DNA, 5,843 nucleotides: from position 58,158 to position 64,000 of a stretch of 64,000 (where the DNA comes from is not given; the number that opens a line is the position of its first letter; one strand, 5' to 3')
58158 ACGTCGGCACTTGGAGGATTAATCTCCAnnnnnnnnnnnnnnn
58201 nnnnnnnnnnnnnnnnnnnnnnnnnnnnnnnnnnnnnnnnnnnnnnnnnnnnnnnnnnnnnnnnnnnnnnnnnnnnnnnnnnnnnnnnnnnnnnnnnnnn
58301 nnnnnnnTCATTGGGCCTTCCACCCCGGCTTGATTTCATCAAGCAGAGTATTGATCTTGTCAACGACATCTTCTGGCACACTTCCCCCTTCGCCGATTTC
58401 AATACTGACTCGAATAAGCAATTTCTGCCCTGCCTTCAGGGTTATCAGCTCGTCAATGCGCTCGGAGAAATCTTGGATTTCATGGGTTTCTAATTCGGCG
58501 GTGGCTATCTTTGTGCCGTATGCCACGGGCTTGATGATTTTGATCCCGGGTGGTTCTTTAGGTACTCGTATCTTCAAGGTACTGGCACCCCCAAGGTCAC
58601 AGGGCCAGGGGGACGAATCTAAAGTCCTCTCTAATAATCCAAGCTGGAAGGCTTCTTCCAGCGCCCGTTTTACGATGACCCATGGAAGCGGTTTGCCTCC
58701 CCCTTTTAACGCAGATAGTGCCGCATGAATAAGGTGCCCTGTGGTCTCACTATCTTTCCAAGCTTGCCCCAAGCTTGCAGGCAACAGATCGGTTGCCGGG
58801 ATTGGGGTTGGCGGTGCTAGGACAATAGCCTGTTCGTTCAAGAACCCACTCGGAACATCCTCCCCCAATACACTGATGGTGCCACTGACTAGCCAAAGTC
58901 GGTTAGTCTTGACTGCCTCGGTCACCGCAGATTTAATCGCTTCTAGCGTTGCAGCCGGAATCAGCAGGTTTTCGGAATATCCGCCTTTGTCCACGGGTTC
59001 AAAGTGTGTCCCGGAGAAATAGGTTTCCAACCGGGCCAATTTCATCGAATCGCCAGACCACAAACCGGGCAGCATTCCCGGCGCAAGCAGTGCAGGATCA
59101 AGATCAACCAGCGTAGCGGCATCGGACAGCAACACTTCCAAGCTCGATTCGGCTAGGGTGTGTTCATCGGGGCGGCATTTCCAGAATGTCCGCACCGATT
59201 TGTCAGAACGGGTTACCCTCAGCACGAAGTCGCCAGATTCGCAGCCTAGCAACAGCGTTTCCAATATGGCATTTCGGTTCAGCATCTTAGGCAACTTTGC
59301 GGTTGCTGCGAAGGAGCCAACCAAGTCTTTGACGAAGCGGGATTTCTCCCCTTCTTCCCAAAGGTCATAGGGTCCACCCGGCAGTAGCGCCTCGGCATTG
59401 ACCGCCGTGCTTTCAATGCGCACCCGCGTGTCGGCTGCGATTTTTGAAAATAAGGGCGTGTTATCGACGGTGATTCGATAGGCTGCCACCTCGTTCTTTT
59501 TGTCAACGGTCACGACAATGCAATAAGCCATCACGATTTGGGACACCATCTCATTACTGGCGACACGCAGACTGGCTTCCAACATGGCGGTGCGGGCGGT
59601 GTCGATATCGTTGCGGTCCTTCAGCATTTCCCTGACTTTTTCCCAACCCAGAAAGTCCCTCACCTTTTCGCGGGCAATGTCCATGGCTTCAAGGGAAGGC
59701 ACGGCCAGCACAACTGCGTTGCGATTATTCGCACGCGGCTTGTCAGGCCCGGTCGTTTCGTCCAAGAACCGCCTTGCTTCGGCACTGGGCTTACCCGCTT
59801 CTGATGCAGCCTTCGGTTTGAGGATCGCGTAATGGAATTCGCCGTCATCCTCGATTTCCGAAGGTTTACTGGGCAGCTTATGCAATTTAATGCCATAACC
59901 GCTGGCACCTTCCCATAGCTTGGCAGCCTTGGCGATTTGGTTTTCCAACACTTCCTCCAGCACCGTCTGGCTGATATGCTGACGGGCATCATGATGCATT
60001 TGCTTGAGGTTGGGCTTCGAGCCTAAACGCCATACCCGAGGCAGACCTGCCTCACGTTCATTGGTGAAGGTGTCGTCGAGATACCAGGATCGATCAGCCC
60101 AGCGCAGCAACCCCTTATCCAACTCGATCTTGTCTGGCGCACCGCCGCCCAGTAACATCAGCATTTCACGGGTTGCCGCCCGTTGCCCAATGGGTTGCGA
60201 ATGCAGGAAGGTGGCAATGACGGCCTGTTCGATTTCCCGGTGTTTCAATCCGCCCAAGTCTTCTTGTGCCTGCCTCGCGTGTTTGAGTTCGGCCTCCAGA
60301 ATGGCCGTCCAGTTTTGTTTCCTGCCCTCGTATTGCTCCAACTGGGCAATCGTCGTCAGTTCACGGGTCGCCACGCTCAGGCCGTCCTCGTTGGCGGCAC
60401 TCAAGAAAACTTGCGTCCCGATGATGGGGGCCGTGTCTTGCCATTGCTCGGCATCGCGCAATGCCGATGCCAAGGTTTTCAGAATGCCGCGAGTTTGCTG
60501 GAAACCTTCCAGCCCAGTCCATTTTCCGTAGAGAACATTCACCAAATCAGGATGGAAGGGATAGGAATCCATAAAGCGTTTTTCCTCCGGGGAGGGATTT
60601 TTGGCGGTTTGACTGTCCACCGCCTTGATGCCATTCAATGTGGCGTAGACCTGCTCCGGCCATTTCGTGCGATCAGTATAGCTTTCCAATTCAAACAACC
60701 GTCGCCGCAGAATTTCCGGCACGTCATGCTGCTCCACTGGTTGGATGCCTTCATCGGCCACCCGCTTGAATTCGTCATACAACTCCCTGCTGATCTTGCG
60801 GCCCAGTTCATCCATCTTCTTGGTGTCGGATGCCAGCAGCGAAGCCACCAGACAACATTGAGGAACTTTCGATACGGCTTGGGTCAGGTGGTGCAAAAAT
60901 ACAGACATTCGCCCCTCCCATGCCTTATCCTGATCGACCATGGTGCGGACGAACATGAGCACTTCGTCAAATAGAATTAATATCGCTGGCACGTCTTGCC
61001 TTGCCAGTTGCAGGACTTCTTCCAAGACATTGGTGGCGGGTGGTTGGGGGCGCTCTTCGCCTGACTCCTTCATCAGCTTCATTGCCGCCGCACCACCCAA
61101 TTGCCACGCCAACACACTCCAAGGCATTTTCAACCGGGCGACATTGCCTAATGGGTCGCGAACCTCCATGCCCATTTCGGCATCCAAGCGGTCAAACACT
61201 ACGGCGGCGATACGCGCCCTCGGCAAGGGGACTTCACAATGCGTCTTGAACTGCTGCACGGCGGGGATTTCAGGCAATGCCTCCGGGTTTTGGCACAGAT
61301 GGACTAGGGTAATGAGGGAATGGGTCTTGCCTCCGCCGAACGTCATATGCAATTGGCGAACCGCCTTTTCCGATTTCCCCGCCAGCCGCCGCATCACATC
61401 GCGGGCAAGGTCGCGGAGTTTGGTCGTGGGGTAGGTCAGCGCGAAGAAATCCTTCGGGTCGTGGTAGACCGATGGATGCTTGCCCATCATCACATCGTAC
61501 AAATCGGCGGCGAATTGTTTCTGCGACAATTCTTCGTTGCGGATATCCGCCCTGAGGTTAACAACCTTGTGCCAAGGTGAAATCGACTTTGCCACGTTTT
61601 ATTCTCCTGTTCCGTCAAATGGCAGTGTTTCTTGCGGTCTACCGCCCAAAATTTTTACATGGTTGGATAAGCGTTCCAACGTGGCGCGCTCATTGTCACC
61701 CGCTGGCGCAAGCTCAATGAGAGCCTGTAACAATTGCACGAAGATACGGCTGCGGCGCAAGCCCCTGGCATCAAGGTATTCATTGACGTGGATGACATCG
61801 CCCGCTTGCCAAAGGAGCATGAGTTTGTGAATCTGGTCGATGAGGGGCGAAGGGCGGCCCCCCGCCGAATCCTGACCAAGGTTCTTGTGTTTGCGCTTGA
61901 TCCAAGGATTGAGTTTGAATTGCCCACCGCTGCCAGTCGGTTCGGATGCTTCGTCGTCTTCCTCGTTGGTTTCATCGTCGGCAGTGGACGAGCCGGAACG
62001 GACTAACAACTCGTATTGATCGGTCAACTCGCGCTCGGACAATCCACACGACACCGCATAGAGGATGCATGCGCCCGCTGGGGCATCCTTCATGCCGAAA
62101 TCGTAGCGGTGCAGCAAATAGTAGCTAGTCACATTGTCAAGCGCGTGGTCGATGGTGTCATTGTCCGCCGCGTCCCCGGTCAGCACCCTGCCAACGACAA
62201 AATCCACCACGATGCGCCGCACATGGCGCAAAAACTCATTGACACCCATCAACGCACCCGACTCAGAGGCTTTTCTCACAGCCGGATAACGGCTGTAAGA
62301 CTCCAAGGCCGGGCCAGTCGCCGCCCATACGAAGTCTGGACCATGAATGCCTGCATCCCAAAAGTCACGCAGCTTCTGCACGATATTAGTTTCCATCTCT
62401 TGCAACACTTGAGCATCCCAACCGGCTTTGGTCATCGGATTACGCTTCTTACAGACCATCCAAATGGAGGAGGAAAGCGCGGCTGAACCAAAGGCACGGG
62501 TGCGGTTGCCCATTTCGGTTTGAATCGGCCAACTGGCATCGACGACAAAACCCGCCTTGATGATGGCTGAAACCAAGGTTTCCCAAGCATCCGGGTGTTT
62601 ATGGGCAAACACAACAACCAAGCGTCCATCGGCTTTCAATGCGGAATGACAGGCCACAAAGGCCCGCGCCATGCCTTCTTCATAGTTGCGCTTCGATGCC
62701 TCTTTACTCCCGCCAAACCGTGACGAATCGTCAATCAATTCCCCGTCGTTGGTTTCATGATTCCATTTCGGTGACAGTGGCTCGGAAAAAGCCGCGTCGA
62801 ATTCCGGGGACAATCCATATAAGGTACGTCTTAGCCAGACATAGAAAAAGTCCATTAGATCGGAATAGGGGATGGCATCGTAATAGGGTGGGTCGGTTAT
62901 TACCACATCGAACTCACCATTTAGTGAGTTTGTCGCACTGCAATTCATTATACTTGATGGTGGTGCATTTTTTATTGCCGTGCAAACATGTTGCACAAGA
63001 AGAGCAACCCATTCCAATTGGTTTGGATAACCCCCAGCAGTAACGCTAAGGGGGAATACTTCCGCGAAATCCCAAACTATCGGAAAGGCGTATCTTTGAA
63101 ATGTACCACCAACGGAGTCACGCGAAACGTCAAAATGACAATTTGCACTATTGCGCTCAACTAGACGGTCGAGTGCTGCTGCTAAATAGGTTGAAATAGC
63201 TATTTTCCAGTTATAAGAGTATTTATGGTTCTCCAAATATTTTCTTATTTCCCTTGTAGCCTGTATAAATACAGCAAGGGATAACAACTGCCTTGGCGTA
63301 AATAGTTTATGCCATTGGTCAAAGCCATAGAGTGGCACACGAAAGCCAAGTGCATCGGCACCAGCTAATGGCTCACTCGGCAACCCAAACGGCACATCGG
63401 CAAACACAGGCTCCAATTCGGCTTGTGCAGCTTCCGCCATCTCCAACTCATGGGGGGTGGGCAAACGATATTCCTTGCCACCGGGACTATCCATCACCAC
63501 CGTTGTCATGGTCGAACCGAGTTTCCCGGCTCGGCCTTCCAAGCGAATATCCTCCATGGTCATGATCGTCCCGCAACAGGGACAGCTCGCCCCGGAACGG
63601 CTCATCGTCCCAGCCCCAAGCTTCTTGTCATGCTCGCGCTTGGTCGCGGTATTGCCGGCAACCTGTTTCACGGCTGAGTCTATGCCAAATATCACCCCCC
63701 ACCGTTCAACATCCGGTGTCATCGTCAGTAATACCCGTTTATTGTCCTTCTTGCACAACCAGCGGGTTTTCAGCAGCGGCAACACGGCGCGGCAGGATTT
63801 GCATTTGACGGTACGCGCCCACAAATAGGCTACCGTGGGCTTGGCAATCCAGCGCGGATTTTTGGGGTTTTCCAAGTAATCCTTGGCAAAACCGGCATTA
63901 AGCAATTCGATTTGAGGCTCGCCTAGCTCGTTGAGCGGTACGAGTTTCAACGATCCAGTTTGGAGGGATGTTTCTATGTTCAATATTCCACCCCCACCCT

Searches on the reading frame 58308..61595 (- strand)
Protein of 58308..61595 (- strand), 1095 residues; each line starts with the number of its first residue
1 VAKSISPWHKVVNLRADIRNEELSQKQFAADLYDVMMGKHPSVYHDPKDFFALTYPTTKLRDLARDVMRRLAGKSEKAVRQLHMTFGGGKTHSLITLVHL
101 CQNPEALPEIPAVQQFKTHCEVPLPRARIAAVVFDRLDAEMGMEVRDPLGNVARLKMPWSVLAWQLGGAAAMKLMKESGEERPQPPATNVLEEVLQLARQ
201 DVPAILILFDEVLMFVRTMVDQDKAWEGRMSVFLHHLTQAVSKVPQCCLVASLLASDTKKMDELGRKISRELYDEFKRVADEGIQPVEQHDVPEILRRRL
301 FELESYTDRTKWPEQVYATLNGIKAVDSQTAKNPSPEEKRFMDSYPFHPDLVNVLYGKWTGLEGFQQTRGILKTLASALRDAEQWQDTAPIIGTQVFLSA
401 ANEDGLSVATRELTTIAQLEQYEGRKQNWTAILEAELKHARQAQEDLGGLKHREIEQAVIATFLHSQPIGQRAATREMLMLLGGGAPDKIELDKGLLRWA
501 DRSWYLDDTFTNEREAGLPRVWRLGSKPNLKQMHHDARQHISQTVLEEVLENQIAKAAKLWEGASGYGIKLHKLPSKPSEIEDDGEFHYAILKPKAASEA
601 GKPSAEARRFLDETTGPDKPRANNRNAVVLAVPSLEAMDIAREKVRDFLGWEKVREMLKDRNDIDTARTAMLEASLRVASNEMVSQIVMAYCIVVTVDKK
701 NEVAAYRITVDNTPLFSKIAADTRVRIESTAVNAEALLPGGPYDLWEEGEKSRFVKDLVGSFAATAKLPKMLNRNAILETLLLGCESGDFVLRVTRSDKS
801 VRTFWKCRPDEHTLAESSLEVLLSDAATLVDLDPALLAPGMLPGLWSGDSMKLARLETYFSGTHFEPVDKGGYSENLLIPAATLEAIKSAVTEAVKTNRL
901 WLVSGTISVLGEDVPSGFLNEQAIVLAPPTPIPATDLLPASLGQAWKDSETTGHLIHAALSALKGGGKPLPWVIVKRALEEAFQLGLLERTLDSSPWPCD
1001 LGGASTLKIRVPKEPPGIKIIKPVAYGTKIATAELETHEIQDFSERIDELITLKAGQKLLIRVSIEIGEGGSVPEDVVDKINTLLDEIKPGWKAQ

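Call 8: search_protein_families(library=pfam, proteins=[window:58308-61595:-], max_evalue=0.00001)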
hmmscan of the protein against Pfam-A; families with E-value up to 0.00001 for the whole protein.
window:58308-61595:- (1095 aa): 1 family
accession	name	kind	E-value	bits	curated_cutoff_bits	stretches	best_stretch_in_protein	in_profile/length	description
PF04465.17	DUF499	-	2e-19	69.4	23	1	153-374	48-262/1024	Protein of unknown function (DUF499)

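Call 88: search_protein_families(library=padloc, proteins=[window:58308-61595:-], max_evalue=0.001)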
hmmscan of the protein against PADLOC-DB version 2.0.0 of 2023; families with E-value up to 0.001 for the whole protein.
window:58308-61595:- (1095 aa): 2 families
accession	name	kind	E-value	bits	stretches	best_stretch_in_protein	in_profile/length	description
PDLC00662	HmaC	-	1.9e-77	259.4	1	4-792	2-775/941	AAA+ ATPase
PDLC02192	DUF499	-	1e-24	84.5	1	46-398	34-362/1022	-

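Call 89: search_protein_families(library=ncbifam, proteins=[window:58308-61595:-], max_evalue=0.00001)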
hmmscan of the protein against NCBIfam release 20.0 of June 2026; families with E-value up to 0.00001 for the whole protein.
window:58308-61595:- (1095 aa): 1 family
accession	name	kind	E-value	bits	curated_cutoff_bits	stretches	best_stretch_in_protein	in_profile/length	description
NF042962.1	DUF499_antiphage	equivalog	5.4e-33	114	1200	1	46-661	34-594/1025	anti-phage-associated DUF499 domain-containing protein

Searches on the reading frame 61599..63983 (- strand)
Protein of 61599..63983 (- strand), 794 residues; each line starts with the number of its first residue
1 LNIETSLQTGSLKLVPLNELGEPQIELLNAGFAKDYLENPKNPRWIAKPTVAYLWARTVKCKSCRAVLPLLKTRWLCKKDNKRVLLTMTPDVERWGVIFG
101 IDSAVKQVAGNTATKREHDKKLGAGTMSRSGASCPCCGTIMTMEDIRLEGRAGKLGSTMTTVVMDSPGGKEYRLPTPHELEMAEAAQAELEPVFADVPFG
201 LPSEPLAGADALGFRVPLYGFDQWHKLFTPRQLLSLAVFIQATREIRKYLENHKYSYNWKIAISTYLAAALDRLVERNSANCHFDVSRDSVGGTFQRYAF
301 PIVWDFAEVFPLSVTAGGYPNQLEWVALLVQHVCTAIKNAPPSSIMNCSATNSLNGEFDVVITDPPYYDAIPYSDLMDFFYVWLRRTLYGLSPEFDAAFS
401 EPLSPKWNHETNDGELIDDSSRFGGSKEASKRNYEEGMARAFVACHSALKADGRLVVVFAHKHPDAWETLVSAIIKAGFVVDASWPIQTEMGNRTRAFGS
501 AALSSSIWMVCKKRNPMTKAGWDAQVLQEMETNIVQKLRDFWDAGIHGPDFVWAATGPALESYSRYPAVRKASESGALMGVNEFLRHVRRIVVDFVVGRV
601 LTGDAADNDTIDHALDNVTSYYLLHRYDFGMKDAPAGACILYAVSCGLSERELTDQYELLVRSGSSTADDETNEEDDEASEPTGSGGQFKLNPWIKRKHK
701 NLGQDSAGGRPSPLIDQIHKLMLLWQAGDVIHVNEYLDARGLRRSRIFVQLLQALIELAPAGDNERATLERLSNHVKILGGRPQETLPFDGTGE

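Call 8: search_protein_families(library=pfam, proteins=[window:61599-63983:-], max_evalue=0.00001)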
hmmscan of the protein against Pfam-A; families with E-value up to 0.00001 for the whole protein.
window:61599-63983:- (794 aa): 0 families

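Call 30: search_protein_families(library=pfam, proteins=[window:61599-63983:-], max_evalue=10)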
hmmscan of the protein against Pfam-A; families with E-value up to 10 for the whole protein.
window:61599-63983:- (794 aa): 2 families
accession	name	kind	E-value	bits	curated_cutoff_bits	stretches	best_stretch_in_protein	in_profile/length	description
PF01555.25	N6_N4_Mtase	-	0.16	12.3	26.7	1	359-497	2-92/221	DNA methylase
PF07669.17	Eco57I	-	0.17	12.4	25.3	1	353-369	70-86/171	Eco57I restriction-modification methylase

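Call 88: search_protein_families(library=padloc, proteins=[window:61599-63983:-], max_evalue=0.001)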
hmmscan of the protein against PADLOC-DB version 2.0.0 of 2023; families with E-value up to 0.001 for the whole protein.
window:61599-63983:- (794 aa): 8 families
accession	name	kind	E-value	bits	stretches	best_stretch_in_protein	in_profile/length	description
PDLC00661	HmaB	-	3.7e-79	264.7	1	50-609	268-819/973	DNA-adenine methylase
PDLC00660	HmaB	-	1.6e-73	246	1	51-610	268-814/967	DNA-adenine methylase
PDLC03233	MTase_II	-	5e-35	119.2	1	49-514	209-644/731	Type II methyltransferase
PDLC03352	MTase_II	-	5.3e-31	105.3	1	216-606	407-832/1023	Type II methyltransferase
PDLC02189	DUF1156_MTase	-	3.1e-20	70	1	220-538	438-702/944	-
PDLC03314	MTase_II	-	1.8e-10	37.6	1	220-516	436-681/944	Type II methyltransferase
PDLC02541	PglX|PglXI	-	1.6e-09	34.5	1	427-482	536-591/919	PglXI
PDLC04134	mad2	-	0.00015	18.7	1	344-481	342-420/492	mads_2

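Call 89: search_protein_families(library=ncbifam, proteins=[window:61599-63983:-], max_evalue=0.00001)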
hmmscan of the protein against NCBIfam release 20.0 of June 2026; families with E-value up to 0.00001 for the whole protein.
window:61599-63983:- (794 aa): 1 family
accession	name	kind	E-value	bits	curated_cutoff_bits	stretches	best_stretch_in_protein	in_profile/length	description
NF042963.1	DUF1156_antiphage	equivalog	7.5e-32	110.4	1000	1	220-541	459-732/960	anti-phage-associated DUF1156 domain-containing protein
